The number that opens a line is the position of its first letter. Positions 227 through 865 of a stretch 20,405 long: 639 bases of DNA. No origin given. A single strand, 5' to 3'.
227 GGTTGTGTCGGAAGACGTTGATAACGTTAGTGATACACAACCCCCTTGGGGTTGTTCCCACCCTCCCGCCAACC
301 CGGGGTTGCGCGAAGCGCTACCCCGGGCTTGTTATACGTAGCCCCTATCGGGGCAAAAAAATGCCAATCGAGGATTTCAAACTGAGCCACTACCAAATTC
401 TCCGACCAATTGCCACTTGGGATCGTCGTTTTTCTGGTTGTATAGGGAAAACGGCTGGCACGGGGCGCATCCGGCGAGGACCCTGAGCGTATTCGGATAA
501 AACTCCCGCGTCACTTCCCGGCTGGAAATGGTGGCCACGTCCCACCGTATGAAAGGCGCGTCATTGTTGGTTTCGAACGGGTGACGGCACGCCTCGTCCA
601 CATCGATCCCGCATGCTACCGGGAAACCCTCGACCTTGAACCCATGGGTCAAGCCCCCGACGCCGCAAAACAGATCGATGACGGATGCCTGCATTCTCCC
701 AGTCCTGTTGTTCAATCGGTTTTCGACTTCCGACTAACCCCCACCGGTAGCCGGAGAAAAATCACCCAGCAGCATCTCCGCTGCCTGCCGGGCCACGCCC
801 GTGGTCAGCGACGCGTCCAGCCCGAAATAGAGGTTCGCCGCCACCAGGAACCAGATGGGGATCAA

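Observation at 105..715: Highly structured ~290-bp palindromic element truncating a dcm-like methyltransferase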

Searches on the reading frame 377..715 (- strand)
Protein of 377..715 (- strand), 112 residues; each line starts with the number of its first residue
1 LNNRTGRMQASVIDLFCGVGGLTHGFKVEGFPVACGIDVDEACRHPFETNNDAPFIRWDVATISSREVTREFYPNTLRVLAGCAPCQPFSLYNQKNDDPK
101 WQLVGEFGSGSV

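Call 23: search_protein_families(library=ncbifam, proteins=[window:377-715:-], max_evalue=0.01)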
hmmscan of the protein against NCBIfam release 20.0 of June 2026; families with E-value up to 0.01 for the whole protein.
window:377-715:- (112 aa): 2 families
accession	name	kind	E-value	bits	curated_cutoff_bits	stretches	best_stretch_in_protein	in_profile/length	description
TIGR00675.1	dcm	superfamily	8.2e-10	38.8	100.65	1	12-95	1-79/329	DNA (cytosine-5-)-methyltransferase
NF007772.0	PRK10458.1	subfamily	0.0021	16.7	710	0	10-34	89-113/472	DNA cytosine methylase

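Call 24: search_protein_families(library=pfam, proteins=[window:377-715:-], max_evalue=0.01)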
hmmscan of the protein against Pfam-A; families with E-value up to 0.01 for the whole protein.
window:377-715:- (112 aa): 1 family
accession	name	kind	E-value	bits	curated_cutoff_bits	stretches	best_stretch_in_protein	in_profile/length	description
PF00145.23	DNA_methylase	-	1.3e-14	54.8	22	1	11-96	2-81/324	C-5 cytosine-specific DNA methylase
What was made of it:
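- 377..694 (-): Remnant of a C5 cytosine DNA methyltransferase, 105 aa. Residues 1-100 are genuine (motifs I and IV). The break falls after .........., 16 codons before motif VI (ENV). Pfam PF00145, 54.8 bits (call 24).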

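Call 31: find_encoding_contigs(protein=window:377-694:-, flank=6000, max_places=10)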
Protein window:377-694:- (105 aa): 16 contigs read that carry it; 4 places shown.
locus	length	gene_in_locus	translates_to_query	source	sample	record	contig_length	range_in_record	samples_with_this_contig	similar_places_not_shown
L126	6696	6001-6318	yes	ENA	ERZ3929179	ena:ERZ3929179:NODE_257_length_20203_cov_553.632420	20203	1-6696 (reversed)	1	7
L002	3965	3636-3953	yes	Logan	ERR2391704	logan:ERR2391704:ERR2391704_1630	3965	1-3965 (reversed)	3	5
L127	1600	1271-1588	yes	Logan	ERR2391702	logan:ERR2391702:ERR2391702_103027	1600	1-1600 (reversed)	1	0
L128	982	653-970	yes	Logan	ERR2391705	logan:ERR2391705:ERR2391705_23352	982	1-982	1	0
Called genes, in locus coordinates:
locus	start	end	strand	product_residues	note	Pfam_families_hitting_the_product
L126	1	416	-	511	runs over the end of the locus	PF01145:Band_7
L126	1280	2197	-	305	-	PF10418:DHODB_Fe-S_bind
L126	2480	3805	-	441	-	PF13623:SurA_N_2, PF13624:SurA_N_3, PF09312:SurA_N, PF13145:Rotamase_2 (faint), PF13616:Rotamase_3, PF00639:Rotamase, PF13616:Rotamase_3, PF00639:Rotamase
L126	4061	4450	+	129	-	PF00420:Oxidored_q2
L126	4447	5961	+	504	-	PF10125:NADHdeh_related (weak), PF00361:Proton_antipo_M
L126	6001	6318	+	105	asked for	PF00145:DNA_methylase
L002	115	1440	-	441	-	PF13623:SurA_N_2, PF13624:SurA_N_3, PF09312:SurA_N, PF13145:Rotamase_2 (faint), PF13616:Rotamase_3, PF00639:Rotamase, PF13616:Rotamase_3, PF00639:Rotamase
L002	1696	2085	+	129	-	PF00420:Oxidored_q2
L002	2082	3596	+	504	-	PF10125:NADHdeh_related (weak), PF00361:Proton_antipo_M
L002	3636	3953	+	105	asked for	PF00145:DNA_methylase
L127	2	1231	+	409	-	?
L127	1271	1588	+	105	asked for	PF00145:DNA_methylase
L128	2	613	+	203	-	?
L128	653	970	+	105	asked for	PF00145:DNA_methylase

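Call 33: find_homologous_proteins(query=window:395-694:-, max_evalue=1e-8)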
Query seq(100 aa) (100 aa): 115 proteins with E <= 1e-8 among 118 candidates.
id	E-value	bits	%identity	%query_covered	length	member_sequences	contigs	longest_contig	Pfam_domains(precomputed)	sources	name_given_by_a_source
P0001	2.3e-65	235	100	100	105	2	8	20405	PF00145.24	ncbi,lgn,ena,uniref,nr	uniref:C-5 cytosine-specific DNA methylase n=1 Tax=Candidatus Kentrum eta TaxID=2126337 RepID=A0A450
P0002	1.7e-41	158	67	98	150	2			PF00145.24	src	-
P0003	1.5e-38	149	65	98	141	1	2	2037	PF00145.24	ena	-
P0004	1.8e-36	142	67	92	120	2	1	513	PF00145.24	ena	-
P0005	2.0e-36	142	62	98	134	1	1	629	PF00145.24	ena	-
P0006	3.3e-36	141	63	98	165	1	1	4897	PF00145.24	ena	-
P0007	6.5e-36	140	64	98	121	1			PF00145.24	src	-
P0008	5.3e-35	137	64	95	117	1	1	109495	PF00145.24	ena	-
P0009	2.1e-34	136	61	98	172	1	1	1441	PF00145.24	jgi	jgi:DNA (cytosine-5)-methyltransferase 1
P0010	1.8e-29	120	83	65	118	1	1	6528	PF00145.24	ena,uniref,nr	uniref:C-5 cytosine-specific DNA methylase n=1 Tax=Candidatus Kentrum sp. LFY TaxID=2126342 RepID=A0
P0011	3.4e-28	116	59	85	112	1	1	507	PF00145.24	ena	-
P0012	1.2e-27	114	50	100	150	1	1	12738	PF00145.24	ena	-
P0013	1.3e-27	114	55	97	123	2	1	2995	PF00145.24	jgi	jgi:DNA (cytosine-5)-methyltransferase 1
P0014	3.2e-27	112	54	95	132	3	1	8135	PF00145.24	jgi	jgi:DNA (cytosine-5)-methyltransferase 1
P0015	3.4e-27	112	62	85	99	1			PF00145.24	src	-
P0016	2.0e-26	110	49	100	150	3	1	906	PF00145.24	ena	-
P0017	2.2e-26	110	53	96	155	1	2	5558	PF00145.24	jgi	jgi:site-specific DNA-cytosine methylase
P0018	3.4e-26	109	52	97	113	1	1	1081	PF00145.24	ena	-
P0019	9.2e-26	108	59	80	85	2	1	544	PF00145.24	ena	-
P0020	1.3e-25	107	53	90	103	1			PF00145.24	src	-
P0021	2.1e-25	107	52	96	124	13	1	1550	PF00145.24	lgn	-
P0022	4.0e-25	106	54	89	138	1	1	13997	PF00145.24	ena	-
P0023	4.0e-25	106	53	100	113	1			PF00145.24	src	-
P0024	4.6e-25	106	55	91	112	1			PF00145.24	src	-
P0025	1.9e-24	104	52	95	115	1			PF00145.24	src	-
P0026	2.5e-24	103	49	99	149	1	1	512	PF00145.24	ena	-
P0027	2.9e-24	103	52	90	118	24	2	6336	PF00145.24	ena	-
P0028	5.6e-24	102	64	72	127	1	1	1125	PF00145.24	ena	-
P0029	7.9e-24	102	50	95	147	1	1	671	PF00145.24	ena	-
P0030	1.1e-23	101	54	85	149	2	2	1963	PF00145.24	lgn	-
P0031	1.5e-23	101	49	100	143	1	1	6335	PF00145.24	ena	-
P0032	1.6e-23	101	48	99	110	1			PF00145.24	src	-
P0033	1.6e-23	101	45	100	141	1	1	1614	PF00145.24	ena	-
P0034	1.9e-23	100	51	100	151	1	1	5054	PF00145.24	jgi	jgi:DNA (cytosine-5)-methyltransferase 1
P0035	2.4e-23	100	46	100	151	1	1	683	PF00145.24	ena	-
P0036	2.6e-23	100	49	94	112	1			PF00145.24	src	-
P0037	2.8e-23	100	54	81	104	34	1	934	PF00145.24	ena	-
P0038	3.1e-23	100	50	97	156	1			PF00145.24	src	-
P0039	3.5e-23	99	55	84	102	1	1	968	PF00145.24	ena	-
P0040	6.4e-23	99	50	97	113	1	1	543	PF00145.24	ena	-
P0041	9.7e-23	98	49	83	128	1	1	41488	PF00145.24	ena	-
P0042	1.5e-22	97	53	86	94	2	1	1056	PF00145.24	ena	-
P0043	1.5e-22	97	51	100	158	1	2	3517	PF00145.24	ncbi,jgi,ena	-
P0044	1.6e-22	97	52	85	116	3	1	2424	PF00145.24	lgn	-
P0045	1.7e-22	97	48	97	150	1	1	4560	PF00145.24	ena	-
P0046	2.3e-22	97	49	87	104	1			PF00145.24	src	-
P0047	3.4e-22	96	46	100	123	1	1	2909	PF00145.24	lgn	-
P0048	3.8e-22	96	45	99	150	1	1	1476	PF00145.24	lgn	-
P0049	3.9e-22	96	52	86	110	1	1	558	PF00145.24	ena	-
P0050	5.2e-22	96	47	95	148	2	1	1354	PF00145.24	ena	-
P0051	5.8e-22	96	54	87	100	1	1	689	PF00145.24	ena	-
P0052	6.8e-22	95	49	97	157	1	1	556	PF00145.24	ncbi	-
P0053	8.4e-22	95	47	96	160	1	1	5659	PF00145.24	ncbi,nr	ncbi:MAG TPA: DNA (cytosine-5-)-methyltransferase, partial [Chryseobacterium sp.]|nr:DNA (cytosine-5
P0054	8.6e-22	95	47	92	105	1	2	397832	PF00145.24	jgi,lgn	jgi:DNA (cytosine-5)-methyltransferase 1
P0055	8.8e-22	95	45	97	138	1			PF00145.24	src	-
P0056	9.9e-22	95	53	87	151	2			PF00145.24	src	-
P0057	1.1e-21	95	47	96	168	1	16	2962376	PF00145.24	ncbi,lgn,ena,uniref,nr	ncbi:hypothetical protein A5CPEGH6_23060 [Alistipes dispar]|uniref:DNA (cytosine-5-)-methyltransfera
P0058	1.3e-21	94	55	85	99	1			PF00145.24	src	-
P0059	2.5e-21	94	46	100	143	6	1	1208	PF00145.24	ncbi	-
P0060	2.7e-21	93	51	84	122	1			PF00145.24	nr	nr:DNA cytosine methyltransferase [Helicobacter sp. 11S02596-1]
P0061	2.9e-21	93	51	87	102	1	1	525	PF00145.24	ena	-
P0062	3.8e-21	93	56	80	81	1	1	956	PF00145.24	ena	-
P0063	4.2e-21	93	46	100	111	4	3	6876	PF00145.24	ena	-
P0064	5.0e-21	93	48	95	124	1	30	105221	PF00145.24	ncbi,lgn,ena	-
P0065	5.8e-21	92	46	100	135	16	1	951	PF00145.24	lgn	-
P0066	9.1e-21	92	46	100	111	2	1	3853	PF00145.24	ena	-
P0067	1.2e-20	91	48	88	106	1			PF00145.24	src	-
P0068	1.4e-20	91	46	97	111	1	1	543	PF00145.24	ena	-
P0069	1.5e-20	91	48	99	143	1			PF00145.24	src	-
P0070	1.8e-20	91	49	88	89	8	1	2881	PF00145.24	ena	-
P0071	2.2e-20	90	41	100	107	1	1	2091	PF00145.24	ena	-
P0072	2.2e-20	90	44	100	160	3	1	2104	PF00145.24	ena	-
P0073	2.2e-20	90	44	99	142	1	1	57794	PF00145.24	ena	-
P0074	2.4e-20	90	49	88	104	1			PF00145.24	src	-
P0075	2.9e-20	90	42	100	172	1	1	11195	PF00145.24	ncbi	-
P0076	3.8e-20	90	49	95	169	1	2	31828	PF00145.24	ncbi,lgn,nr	ncbi:MAG: DNA cytosine methyltransferase [Burkholderiaceae bacterium]|nr:DNA cytosine methyltransfer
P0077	3.9e-20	90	47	95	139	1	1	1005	PF00145.24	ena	-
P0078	4.5e-20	89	48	97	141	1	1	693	PF00145.24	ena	-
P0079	4.6e-20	89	46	100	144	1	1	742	PF00145.24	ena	-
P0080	6.7e-20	89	49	85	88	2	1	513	PF00145.24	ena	-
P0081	6.7e-20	89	46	100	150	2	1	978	PF00145.24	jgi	jgi:DNA (cytosine-5)-methyltransferase 1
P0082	7.3e-20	89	48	96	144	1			PF00145.24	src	-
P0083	1.2e-19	88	44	97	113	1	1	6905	PF00145.24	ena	-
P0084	1.4e-19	88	42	96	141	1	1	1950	PF00145.24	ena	-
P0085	1.5e-19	88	43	97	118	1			PF00145.24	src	-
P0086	1.7e-19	88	53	80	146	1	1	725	PF00145.24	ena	-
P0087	1.7e-19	88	49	85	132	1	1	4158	PF00145.24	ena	-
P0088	2.7e-19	87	48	91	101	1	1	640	PF00145.24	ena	-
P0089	3.0e-19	87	49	90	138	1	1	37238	PF00145.24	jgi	-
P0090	3.1e-19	87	50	82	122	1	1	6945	PF00145.24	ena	-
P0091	4.4e-19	86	49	87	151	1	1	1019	PF00145.24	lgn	-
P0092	5.0e-19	86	44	94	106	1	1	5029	PF00145.24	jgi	-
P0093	7.0e-19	86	47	87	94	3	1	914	PF00145.24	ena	-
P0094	9.2e-19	85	48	83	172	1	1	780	PF00145.24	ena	-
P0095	9.5e-19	85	45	88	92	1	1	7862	PF00145.24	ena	-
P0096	1.6e-18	85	45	96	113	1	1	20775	PF00145.24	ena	-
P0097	2.2e-18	84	40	100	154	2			PF00145.24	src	-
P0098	1.2e-17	82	45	97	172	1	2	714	PF00145.24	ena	-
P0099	1.5e-17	81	43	100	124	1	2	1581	PF00145.24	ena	-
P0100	2.7e-17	81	46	82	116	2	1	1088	PF00145.24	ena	-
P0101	3.0e-17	80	45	83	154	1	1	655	PF00145.24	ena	-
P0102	4.9e-17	80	45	96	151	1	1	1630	PF00145.24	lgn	-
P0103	9.1e-17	79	41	95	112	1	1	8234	PF00145.24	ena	-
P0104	2.7e-16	77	41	98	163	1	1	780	PF00145.24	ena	-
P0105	3.7e-16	77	42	100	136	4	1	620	PF00145.24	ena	-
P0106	6.9e-16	76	46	80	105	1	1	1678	PF00145.24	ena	-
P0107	2.7e-15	74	57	67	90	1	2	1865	PF00145.24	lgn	-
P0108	4.1e-15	73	43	83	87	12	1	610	PF00145.24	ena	-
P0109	4.4e-15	73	41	88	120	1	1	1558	PF00145.24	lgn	-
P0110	1.1e-14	72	41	95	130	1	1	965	PF00145.24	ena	-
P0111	1.5e-14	72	41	83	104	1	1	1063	PF00145.24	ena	-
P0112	2.0e-14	71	42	83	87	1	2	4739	PF00145.24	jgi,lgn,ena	jgi:DNA (cytosine-5)-methyltransferase 1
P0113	1.4e-13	69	40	99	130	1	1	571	PF00145.24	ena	-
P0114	4.7e-12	64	42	84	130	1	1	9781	PF00145.24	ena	-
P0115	1.8e-11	62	62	50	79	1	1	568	PF00145.24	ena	-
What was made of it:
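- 377..694 (-): UniRef names it a C-5 cytosine-specific DNA methylase of Candidatus Kentrum eta (call 33).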

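Call 35: find_encoding_contigs(protein=P0010, flank=8000, max_places=6)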
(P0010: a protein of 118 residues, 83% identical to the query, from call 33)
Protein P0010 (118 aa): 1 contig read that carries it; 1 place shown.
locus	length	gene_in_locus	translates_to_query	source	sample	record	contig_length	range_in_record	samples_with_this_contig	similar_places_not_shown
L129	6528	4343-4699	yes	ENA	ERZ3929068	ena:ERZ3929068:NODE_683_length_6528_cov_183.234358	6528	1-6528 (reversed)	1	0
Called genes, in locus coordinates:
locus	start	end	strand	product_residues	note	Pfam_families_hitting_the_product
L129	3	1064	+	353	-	?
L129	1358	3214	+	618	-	PF00580:UvrD-helicase, PF01443:Viral_helicase1 (faint), PF13245:AAA_19, PF13604:AAA_30 (faint), PF13361:UvrD_C, PF13538:UvrD_C_2 (weak)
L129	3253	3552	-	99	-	-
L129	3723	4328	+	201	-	PF13618:Gluconate_2-dh3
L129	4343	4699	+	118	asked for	PF00145:DNA_methylase (weak)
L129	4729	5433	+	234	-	PF00145:DNA_methylase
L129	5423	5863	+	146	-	PF02518:HATPase_c, PF13589:HATPase_c_3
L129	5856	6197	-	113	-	PF09720:Unstab_antitox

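Call 36: search_solved_structures(query=window:377-694:-, show_alignments=2, max_evalue=0.00001)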
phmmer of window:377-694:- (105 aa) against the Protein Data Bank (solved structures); distinct sequences matched with E-value up to 0.00001: 3.
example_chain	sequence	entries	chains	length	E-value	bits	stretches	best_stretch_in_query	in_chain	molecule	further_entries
1dct_A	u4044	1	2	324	1.3e-08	38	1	5-99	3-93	PROTEIN (MODIFICATION METHYLASE HAEIII)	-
3g7u_A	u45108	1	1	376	5.7e-08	35.9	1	2-96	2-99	Cytosine-specific methyltransferase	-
3ubt_Y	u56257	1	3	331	1.9e-07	34.3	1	5-68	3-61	Modification methylase HaeIII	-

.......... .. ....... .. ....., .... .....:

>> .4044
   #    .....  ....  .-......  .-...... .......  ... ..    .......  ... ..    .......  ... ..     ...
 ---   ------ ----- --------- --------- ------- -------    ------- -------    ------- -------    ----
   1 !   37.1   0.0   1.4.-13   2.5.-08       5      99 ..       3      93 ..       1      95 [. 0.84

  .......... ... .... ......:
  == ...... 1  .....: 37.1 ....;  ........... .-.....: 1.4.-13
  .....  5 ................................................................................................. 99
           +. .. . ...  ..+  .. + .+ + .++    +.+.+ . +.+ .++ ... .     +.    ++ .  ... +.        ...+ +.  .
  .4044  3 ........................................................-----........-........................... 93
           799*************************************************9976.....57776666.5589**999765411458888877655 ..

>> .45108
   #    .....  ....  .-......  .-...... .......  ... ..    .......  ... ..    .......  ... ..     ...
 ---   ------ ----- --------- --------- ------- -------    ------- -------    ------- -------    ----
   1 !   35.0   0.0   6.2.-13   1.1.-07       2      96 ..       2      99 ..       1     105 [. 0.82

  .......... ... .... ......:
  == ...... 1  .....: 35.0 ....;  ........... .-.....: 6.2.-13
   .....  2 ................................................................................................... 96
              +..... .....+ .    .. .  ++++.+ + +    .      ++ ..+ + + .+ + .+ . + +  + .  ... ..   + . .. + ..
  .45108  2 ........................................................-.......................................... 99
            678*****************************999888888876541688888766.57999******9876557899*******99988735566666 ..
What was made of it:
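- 377..694 (-): It aligns to M.HaeIII residues 3-93 of 324 (call 36).
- On Functional C5 DNA methyltransferase (Dcm-like): The alignment stops at M.HaeIII residue 93 of 324 (call 36).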

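Call 59: find_encoding_contigs(protein=P0008, flank=4000, max_places=3)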
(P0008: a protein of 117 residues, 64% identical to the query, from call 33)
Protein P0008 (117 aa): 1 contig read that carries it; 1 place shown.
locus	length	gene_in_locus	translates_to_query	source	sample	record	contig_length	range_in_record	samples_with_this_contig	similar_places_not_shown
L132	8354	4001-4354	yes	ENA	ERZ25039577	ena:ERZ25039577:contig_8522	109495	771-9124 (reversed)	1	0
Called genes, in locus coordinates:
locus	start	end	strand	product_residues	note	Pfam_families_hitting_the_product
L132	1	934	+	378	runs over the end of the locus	PF04551:GcpE, PF26540:GcpE_C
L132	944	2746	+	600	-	PF00587:tRNA-synt_2b, PF04073:tRNA_edit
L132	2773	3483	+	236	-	-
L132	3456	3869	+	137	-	-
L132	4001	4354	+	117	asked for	PF00145:DNA_methylase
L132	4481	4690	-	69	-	-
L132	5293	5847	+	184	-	-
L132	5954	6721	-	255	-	PF01695:IstB_IS21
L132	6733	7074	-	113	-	-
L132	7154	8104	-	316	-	PF00665:rve, PF22483:Mu-transpos_C_2 (weak)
